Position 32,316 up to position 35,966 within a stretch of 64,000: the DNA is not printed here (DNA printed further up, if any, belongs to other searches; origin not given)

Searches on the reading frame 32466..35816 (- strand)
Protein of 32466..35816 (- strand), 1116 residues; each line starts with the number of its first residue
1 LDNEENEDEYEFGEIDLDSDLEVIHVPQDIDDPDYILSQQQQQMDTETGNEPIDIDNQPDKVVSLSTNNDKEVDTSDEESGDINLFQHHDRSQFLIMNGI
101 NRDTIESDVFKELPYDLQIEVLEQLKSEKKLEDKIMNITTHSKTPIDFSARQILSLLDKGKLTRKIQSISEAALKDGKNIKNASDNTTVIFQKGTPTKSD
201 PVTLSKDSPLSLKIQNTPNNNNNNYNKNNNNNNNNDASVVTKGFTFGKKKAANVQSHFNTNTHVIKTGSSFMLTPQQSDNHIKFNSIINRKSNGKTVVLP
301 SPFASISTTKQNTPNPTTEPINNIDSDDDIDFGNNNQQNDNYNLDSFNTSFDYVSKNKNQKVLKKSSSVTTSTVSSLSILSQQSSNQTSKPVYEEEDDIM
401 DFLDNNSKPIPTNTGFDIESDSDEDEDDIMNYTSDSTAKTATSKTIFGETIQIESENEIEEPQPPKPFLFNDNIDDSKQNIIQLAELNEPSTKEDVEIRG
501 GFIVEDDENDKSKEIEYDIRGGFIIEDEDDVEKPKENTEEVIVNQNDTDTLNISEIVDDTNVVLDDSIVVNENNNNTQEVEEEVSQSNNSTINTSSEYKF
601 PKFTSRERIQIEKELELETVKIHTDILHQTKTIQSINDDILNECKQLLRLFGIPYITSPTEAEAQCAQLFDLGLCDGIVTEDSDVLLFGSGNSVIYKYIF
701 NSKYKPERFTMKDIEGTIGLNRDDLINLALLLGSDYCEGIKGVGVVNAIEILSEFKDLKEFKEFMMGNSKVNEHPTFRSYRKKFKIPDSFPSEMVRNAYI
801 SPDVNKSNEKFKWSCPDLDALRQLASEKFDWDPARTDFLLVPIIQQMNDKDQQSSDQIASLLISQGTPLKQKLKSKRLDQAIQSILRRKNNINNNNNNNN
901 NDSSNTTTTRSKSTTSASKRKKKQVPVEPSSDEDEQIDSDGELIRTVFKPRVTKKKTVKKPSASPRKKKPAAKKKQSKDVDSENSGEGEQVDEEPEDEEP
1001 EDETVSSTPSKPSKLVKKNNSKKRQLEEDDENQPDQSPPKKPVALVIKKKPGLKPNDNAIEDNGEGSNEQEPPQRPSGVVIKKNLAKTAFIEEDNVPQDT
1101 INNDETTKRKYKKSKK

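Call 59: search_protein_families(library=pfam, proteins=[window:32466-35816:-], max_evalue=0.00001)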
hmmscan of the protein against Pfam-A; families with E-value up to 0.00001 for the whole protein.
window:32466-35816:- (1116 aa): 1 family
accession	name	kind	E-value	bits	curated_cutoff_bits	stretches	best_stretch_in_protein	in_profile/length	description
PF00867.23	XPG_I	-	2.7e-22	79.4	24.9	1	652-735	1-89/89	XPG I-region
